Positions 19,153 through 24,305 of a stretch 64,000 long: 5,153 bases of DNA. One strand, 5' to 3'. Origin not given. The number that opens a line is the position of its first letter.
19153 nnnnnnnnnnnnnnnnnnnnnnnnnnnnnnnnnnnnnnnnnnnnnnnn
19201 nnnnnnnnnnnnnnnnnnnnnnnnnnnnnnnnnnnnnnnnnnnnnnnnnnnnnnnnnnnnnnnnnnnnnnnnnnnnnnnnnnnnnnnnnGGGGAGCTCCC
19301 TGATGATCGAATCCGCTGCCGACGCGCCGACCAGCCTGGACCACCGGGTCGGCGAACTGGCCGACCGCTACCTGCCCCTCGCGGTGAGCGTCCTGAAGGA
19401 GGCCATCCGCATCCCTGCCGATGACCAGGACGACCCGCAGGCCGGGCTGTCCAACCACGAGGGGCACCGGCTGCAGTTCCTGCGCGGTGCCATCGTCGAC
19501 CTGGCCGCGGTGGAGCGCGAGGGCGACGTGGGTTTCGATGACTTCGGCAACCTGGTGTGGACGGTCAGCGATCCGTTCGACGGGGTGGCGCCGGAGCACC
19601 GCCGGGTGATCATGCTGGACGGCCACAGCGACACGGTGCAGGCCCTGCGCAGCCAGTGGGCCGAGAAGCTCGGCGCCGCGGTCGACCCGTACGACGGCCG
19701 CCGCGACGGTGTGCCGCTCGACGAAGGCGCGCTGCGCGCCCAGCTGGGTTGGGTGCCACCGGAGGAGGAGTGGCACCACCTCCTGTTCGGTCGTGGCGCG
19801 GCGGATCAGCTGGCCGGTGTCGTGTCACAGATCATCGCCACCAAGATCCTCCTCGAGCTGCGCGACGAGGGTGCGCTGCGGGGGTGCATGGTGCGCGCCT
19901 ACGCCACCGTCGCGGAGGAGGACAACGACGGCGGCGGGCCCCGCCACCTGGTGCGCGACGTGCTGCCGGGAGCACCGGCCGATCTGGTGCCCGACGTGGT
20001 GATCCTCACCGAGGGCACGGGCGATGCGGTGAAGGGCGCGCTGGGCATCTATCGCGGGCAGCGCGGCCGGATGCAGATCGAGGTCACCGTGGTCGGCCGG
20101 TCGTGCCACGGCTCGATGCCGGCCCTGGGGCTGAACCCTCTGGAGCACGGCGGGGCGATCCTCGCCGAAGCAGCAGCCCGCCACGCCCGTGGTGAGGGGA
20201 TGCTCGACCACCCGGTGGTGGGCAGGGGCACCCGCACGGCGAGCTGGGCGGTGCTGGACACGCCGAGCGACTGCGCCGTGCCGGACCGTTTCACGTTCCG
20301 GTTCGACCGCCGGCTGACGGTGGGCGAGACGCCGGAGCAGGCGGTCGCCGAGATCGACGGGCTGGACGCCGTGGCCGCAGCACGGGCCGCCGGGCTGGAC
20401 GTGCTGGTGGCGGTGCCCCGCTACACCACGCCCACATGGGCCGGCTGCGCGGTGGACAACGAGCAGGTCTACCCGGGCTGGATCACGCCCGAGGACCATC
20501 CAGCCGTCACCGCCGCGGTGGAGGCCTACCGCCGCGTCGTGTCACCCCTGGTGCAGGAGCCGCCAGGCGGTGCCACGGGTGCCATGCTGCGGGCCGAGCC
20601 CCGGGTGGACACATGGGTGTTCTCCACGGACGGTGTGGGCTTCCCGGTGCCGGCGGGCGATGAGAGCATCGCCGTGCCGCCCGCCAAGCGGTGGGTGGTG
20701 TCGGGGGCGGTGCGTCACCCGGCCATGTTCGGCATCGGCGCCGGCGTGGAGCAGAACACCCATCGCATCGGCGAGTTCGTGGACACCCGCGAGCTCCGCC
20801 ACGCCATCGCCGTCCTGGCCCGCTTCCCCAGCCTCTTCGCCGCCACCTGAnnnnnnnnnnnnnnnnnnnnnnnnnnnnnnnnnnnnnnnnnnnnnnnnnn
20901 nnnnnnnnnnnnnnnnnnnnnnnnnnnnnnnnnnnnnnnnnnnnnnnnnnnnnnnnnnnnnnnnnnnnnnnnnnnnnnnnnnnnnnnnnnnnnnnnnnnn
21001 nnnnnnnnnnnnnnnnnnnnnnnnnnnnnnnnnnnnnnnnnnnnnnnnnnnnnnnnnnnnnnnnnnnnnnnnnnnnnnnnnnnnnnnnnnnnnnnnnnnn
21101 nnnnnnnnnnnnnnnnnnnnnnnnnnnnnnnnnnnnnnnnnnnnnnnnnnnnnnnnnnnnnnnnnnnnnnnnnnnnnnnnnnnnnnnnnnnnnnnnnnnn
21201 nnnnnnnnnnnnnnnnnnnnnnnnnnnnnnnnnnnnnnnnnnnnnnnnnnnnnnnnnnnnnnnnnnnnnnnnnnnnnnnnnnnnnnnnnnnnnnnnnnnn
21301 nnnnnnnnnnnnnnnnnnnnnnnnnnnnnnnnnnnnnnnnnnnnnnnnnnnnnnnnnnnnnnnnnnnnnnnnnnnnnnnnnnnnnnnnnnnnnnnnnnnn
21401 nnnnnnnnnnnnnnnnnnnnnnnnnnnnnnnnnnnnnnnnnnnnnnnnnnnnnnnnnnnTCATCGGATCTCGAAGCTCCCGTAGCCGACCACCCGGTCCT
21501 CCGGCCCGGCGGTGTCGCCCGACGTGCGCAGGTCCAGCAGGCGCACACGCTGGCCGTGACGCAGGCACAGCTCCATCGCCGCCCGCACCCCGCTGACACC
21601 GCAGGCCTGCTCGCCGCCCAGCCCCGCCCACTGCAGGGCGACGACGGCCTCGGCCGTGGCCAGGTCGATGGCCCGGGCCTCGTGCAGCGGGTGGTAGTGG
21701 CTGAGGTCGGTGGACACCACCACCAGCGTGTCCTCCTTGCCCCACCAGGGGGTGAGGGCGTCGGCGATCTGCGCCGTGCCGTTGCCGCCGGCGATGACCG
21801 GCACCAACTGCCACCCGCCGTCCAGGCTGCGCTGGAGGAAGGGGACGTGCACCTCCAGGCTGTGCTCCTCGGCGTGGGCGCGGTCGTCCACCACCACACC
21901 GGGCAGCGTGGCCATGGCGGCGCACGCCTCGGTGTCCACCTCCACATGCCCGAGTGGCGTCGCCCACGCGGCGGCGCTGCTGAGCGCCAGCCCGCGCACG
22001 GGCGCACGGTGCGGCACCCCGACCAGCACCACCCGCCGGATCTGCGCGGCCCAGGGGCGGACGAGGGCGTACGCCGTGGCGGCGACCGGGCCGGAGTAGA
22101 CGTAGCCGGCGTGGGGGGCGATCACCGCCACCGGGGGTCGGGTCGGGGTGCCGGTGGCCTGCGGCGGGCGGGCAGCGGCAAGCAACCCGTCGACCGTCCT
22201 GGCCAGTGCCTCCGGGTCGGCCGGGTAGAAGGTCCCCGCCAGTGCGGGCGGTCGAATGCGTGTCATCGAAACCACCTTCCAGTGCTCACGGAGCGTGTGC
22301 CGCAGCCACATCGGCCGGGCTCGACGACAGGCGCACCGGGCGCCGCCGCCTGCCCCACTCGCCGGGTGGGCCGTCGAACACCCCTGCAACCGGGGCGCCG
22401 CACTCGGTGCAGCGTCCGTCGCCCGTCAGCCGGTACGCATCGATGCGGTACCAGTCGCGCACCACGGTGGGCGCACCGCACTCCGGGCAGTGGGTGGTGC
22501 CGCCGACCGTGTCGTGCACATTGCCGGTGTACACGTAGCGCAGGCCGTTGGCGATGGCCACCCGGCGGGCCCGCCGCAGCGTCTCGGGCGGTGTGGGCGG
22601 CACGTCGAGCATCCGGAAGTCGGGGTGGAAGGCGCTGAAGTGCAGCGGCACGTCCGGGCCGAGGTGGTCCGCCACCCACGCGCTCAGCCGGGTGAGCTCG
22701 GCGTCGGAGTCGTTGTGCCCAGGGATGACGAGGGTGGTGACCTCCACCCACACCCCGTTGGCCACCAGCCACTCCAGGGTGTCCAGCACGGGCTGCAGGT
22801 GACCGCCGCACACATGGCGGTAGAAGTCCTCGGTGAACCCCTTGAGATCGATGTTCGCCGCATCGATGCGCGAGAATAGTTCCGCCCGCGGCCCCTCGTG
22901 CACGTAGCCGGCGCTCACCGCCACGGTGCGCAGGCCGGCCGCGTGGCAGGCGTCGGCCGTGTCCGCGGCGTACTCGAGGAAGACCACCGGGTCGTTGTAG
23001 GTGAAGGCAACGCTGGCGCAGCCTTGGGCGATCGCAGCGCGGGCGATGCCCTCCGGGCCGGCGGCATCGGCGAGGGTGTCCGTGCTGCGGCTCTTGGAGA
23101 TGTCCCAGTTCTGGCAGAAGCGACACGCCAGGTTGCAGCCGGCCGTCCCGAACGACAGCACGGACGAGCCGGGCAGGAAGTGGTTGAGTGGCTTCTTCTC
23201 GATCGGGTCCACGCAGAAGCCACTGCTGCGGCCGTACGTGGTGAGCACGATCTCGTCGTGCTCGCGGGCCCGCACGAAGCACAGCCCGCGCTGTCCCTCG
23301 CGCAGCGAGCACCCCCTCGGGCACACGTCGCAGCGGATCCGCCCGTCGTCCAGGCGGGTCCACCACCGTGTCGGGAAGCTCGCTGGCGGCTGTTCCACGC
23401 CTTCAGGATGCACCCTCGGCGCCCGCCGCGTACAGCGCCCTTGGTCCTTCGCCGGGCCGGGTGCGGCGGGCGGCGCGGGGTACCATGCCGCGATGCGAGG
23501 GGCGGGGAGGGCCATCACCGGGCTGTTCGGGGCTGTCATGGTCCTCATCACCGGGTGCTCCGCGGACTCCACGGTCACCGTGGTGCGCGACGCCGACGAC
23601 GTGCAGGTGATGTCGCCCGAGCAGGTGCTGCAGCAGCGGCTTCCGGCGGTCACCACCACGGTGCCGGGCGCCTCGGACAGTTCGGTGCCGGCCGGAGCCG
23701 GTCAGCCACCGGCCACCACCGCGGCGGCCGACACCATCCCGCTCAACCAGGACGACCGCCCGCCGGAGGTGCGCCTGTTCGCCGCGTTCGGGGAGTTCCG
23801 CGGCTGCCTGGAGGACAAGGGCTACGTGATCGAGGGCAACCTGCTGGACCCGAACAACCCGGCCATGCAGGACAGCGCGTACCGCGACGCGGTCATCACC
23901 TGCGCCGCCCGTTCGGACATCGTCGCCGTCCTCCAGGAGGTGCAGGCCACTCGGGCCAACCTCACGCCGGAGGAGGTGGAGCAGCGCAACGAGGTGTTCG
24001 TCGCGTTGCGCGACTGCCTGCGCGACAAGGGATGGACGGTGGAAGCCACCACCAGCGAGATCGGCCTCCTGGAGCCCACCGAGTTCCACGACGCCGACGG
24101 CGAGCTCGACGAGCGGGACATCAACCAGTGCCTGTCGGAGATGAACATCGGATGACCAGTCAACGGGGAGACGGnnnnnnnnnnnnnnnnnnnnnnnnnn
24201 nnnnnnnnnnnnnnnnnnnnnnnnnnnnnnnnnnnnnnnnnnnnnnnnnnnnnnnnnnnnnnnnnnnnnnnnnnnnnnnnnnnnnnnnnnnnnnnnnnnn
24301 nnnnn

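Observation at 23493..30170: Seven-gene envelope operon combining a MacB-type exporter with ApbE, a His/Asp-rich micro-protein and a LysM protein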

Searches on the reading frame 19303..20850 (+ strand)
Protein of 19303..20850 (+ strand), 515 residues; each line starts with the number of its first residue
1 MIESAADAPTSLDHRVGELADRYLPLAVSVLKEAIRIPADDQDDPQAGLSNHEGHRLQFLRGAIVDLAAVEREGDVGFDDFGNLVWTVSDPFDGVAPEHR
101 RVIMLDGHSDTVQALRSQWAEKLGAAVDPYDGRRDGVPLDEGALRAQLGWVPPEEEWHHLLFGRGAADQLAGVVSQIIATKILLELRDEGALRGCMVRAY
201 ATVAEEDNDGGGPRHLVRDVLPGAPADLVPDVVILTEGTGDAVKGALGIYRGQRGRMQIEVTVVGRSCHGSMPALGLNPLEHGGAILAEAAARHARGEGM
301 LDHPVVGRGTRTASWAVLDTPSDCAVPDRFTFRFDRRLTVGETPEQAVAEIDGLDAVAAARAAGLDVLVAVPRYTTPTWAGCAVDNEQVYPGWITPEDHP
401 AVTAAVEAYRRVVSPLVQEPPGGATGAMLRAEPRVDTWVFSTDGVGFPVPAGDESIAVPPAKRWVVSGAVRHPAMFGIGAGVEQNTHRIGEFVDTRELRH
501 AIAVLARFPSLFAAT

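Call 7: search_protein_families(library=pfam, proteins=[window:19303-20850:+], max_evalue=0.001)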
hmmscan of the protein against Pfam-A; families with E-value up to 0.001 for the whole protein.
window:19303-20850:+ (515 aa): 2 families
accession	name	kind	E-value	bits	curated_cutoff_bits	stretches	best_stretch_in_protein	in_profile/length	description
PF01546.33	Peptidase_M20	-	4.5e-11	43.5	24.6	1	150-429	17-164/206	Peptidase family M20/M25/M40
PF07687.19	M20_dimer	-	5.5e-09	36.4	21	1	252-352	2-96/107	Peptidase dimerisation domain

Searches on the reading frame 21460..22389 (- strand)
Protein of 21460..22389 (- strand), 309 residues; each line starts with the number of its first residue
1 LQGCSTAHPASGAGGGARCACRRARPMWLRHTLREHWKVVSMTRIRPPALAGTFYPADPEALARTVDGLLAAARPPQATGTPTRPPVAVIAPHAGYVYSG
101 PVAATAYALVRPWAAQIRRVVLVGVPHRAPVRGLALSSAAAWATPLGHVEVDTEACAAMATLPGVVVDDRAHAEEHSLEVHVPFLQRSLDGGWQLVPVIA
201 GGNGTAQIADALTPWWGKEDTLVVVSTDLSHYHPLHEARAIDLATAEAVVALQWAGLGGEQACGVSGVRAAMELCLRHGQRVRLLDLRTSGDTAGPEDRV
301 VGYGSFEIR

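Call 7: search_protein_families(library=pfam, proteins=[window:21460-22389:-], max_evalue=0.001)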
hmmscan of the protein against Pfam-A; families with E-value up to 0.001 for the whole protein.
window:21460-22389:- (309 aa): 1 family
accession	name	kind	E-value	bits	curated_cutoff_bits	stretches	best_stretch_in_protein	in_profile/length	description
PF01875.22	Memo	-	2.4e-49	168.4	27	1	48-305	2-267/269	Memo-like protein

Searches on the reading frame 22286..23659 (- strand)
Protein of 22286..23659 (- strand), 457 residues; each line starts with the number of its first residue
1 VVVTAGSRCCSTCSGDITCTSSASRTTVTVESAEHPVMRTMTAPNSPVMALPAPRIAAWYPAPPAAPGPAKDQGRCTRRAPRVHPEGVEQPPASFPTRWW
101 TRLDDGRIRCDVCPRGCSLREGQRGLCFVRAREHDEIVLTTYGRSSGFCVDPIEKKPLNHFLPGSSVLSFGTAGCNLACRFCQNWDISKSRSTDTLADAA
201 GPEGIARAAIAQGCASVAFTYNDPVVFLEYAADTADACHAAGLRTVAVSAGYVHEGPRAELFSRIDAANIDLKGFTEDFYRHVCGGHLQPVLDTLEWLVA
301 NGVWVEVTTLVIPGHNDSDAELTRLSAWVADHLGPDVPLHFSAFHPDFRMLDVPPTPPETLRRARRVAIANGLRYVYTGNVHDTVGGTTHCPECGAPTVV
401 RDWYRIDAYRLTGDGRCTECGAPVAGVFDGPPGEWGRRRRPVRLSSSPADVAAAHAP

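Call 7: search_protein_families(library=pfam, proteins=[window:22286-23659:-], max_evalue=0.001)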
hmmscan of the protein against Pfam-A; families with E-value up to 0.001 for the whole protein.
window:22286-23659:- (457 aa): 1 family
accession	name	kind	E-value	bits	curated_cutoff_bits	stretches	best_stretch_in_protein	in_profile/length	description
PF04055.27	Radical_SAM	-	3.1e-18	66.9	29.5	1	172-321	4-160/166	Radical SAM superfamily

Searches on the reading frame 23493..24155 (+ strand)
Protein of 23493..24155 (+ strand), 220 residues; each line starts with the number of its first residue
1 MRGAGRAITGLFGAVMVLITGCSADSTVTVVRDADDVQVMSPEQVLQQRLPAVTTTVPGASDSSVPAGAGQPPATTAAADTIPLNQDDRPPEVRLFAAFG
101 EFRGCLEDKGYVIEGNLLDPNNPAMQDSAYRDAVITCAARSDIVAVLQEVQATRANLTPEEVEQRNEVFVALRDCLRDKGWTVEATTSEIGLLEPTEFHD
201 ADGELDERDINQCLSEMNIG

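Call 4: search_protein_families(library=pfam, proteins=[window:23493-24155:+], max_evalue=0.01)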
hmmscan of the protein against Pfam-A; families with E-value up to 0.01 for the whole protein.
window:23493-24155:+ (220 aa): 0 families

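Call 5: search_protein_families(library=ncbifam, proteins=[window:23493-24155:+], max_evalue=0.01)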
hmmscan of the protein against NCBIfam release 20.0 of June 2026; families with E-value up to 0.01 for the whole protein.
window:23493-24155:+ (220 aa): 0 families
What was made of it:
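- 23493..24155 (+): g1, module A. Lipoprotein (lipobox LITGC) with a C-terminal domain of about 135 aa carrying four invariant Cys. It belongs to an orphan family restricted to Acidimicrobiia and lies directly upstream of the adaptor in nearly all relatives (27/28). No Pfam or NCBIfam family: calls 4, 5.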

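Call 30: find_homologous_proteins(query=window:23493-24152:+)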
Query window:23493-24152:+ (220 aa): 219 proteins with E <= 0.001 among 994 candidates; the best 120 are listed.
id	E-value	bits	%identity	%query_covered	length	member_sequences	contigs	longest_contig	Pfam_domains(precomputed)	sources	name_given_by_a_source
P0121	1.5e-139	481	100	100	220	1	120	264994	-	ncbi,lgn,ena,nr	ncbi:MAG: hypothetical protein H6513_09070 [Acidimicrobiaceae bacterium]|nr:hypothetical protein [Il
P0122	5.2e-139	479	100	100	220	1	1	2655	-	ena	-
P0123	1.8e-138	477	99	100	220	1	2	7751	-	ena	-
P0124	3.3e-129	447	100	93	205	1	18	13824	-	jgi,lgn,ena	-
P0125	3.8e-128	443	99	93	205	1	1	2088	-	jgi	-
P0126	1.3e-112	393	82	100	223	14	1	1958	-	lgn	-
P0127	9.0e-97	341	74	100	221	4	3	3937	-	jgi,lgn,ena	-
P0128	6.8e-88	312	76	87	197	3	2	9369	-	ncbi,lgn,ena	-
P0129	2.9e-87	310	70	95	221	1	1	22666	-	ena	-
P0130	3.6e-86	306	69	95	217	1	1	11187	-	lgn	-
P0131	1.9e-85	304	66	95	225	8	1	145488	-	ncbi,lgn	-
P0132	3.7e-85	303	67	100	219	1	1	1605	-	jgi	jgi:hypothetical protein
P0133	2.8e-84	300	68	95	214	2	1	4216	-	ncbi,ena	-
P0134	3.0e-84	300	69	100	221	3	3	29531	-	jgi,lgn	-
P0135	5.6e-84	299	70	90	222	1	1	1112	-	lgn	-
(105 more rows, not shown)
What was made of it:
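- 23493..24155 (+): 219 homologues, all unnamed: call 30.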

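Call 37: predict_structure(alignment_id=A2)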
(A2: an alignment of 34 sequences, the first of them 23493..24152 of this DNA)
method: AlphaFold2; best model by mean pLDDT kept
length: 220 residues; sequences in the alignment: 34
mean_pLDDT: 77.2   pTM: 0.51
mean pLDDT of the five models: 77.2, 77.0, 76.0, 74.2, 72.5
residues with pLDDT >= 90: 106; 70-90: 42; 50-70: 27; < 50: 45
segments of 3 or more residues with pLDDT < 50: 1-16, 26-31, 52-71
pLDDT, mean of each block of 10 residues (from residue 1): 42 49 47 58 74 45 46 55 80 91 96 91 95 96 92 93 95 95 94 91 88 87
secondary structure, 60 per line:
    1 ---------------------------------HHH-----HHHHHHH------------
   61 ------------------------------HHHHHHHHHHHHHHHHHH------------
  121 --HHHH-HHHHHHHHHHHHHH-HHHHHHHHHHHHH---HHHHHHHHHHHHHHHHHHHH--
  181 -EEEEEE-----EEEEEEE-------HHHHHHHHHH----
elements in order: H42-48 H91-108 H123-126 H128-141 H143-155 H159-178 E182-187 E193-199 H207-216

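Call 40: fold_search(model_id=the predicted structure, library=pdb)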
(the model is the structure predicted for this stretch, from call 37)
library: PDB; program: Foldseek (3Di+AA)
matches with E <= 10: 160; with E <= 0.001: 0
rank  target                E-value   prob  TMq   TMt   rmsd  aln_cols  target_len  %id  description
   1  7v2w_I                4.2e-01  0.06  0.10  0.10  34.0       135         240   10  protomer structure from the dimer of yeast THO complex (released 2022-07-27)
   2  6yvu_C                4.4e-01  0.03  0.10  0.10  36.2       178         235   16  Condensin complex from S.cerevisiae ATP-free apo non-engaged state (released 2020-07-15)
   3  4oby                  5.0e-01  0.08  0.12  0.07  15.5       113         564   13  Crystal Structure of E.coli Arginyl-tRNA Synthetase and Ligand Binding Studies Revealed Key Residues in Arginine Recogni (released 2014-02-12)
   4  8i9w_CP               7.9e-01  0.04  0.11  0.08  15.7       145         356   14  Cryo-EM structure of a Chaetomium thermophilum pre-60S ribosomal subunit - Dbp10-3 (released 2023-05-17)
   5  5yym_B                1.1e+00  0.08  0.17  0.09  16.7       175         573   14  Crystal structures of E.coli arginyl-trna synthetase (argrs) in complex with substrate Arg (released 2018-12-12)
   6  5y6p_E1               1.1e+00  0.03  0.10  0.09  29.9       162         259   17  Structure of the phycobilisome from the red alga Griffithsia pacifica (released 2017-11-15)
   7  1jlr_A                1.3e+00  0.04  0.11  0.11  15.9       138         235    9  STRUCTURE OF THE URACIL PHOSPHORIBOSYLTRANSFERASE GTP COMPLEX 2 MUTANT C128V (released 2002-01-10)
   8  3h0n                  1.4e+00  0.05  0.13  0.15  13.1       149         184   17  Crystal structure of a duf1470 family protein (jann_2411) from jannaschia sp. ccs1 at 1.45 A resolution (released 2009-04-21)
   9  2v79_B                1.5e+00  0.02  0.11  0.16  16.1       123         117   10  Crystal Structure of the N-terminal domain of DnaD from Bacillus Subtilis (released 2008-01-15)
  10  3zqq_C                1.6e+00  0.06  0.15  0.21  16.8       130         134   12  Crystal structure of the full-length small terminase from a SPP1-like bacteriophage (released 2011-12-28)
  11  6abq_A                2.1e+00  0.06  0.14  0.22   6.4        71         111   14  Crystal structure of transcription factor from Listeria monocytogenes (released 2019-06-05)
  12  2v79_A                2.1e+00  0.02  0.11  0.16  16.0       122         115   13  Crystal Structure of the N-terminal domain of DnaD from Bacillus Subtilis (released 2008-01-15)
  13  6tif_B                2.2e+00  0.10  0.15  0.32   8.0        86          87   21  ReoM- Listeria monocytogenes (released 2020-06-10)
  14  5yym_A                2.2e+00  0.04  0.12  0.06  15.3       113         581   16  Crystal structures of E.coli arginyl-trna synthetase (argrs) in complex with substrate Arg (released 2018-12-12)
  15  3zg1_A                2.5e+00  0.06  0.14  0.23   9.7        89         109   25  NI-BOUND FORM OF M123A MUTANT OF CUPRIAVIDUS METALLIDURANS CH34 CNRXS (released 2013-10-23)
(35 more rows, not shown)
